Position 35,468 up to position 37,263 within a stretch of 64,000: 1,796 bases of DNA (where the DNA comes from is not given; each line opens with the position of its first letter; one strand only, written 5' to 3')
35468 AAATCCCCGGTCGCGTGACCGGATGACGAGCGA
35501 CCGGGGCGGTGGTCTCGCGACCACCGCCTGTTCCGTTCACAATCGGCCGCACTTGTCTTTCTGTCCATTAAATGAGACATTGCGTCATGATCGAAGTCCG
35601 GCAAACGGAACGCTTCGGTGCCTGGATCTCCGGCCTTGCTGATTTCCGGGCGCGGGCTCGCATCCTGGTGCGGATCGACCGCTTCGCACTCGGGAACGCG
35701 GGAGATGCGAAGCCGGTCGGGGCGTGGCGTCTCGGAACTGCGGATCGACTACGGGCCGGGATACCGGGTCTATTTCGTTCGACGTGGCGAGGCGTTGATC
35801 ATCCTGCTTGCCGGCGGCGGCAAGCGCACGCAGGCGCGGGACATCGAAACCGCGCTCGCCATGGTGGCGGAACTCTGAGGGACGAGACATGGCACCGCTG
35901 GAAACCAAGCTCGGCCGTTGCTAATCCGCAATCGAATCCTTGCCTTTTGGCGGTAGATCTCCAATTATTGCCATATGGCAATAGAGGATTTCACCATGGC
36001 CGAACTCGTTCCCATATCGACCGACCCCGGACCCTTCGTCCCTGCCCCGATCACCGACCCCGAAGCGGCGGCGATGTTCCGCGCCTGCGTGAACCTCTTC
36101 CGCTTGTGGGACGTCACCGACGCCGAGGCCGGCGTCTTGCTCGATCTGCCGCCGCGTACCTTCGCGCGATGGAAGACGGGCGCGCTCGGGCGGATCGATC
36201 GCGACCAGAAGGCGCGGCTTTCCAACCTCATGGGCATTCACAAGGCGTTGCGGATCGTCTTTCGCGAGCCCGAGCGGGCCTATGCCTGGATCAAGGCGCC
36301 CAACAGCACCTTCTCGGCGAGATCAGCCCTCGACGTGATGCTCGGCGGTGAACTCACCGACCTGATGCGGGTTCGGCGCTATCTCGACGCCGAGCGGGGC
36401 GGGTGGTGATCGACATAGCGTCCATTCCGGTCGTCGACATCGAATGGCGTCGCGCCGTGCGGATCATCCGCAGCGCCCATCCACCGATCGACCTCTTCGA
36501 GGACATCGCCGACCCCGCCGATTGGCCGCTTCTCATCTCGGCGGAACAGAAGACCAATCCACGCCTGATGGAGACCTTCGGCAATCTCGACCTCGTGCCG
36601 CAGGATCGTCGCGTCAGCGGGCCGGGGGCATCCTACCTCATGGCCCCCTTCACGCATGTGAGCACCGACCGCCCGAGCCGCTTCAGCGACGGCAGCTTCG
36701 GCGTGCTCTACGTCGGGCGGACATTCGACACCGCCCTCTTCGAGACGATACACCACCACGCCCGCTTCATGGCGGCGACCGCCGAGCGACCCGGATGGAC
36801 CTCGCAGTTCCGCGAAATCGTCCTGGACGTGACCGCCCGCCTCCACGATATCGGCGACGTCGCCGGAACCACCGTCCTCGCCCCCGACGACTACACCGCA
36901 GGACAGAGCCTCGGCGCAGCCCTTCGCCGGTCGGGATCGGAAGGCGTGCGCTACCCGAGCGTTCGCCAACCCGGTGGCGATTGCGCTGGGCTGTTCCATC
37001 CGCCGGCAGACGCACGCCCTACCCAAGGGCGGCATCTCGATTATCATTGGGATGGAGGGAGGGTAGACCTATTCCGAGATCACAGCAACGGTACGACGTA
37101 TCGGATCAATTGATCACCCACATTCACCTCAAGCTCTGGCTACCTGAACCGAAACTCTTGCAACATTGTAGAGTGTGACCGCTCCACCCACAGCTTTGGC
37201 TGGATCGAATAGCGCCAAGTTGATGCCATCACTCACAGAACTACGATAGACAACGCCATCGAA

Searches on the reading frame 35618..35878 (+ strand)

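Call 31: search_protein_families(library=pfam, proteins=[window:35618-35878:+], max_evalue=1)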
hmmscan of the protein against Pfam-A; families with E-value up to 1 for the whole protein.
window:35618-35878:+ (86 aa): 1 family
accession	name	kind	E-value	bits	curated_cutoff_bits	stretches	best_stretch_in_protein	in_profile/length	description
PF05973.20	Gp49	-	0.00012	22.5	23.9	1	28-79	30-85/90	Phage derived protein Gp49-like (DUF891)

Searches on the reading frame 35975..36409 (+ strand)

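Call 9: search_protein_families(library=pfam, proteins=[window:35975-36409:+], max_evalue=0.01)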
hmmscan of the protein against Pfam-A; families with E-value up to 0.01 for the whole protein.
window:35975-36409:+ (144 aa): 2 families
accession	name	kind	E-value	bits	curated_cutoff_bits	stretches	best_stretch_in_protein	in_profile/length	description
PF09722.15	Xre_MbcA_ParS_C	-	1.7e-13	50.8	24.5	1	91-143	1-51/51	Antitoxin Xre/MbcA/ParS C-terminal toxin-binding domain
PF20432.4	Xre-like-HTH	-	3.6e-11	43.6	25.8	1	30-87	7-63/63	Antitoxin Xre-like helix-turn-helix domain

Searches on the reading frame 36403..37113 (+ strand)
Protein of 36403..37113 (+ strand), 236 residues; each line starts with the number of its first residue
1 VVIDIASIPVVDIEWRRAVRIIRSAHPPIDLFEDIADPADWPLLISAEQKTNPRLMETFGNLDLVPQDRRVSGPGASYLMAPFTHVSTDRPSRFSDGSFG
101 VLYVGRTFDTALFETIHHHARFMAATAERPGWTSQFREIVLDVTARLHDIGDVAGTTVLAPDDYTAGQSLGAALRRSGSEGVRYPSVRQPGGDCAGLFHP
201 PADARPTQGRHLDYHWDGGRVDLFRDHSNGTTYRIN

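Call 9: search_protein_families(library=pfam, proteins=[window:36403-37113:+], max_evalue=0.01)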
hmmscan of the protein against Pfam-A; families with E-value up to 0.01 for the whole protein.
window:36403-37113:+ (236 aa): 1 family
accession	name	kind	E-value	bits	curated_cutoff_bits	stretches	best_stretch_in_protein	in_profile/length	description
PF08808.17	RES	-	1.7e-35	122.8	23.2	1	70-217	4-157/157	RES domain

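Call 12: search_protein_families(library=padloc, proteins=[window:36403-37113:+], max_evalue=0.01)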
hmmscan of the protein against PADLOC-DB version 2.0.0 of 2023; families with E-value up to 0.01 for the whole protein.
window:36403-37113:+ (236 aa): 0 families
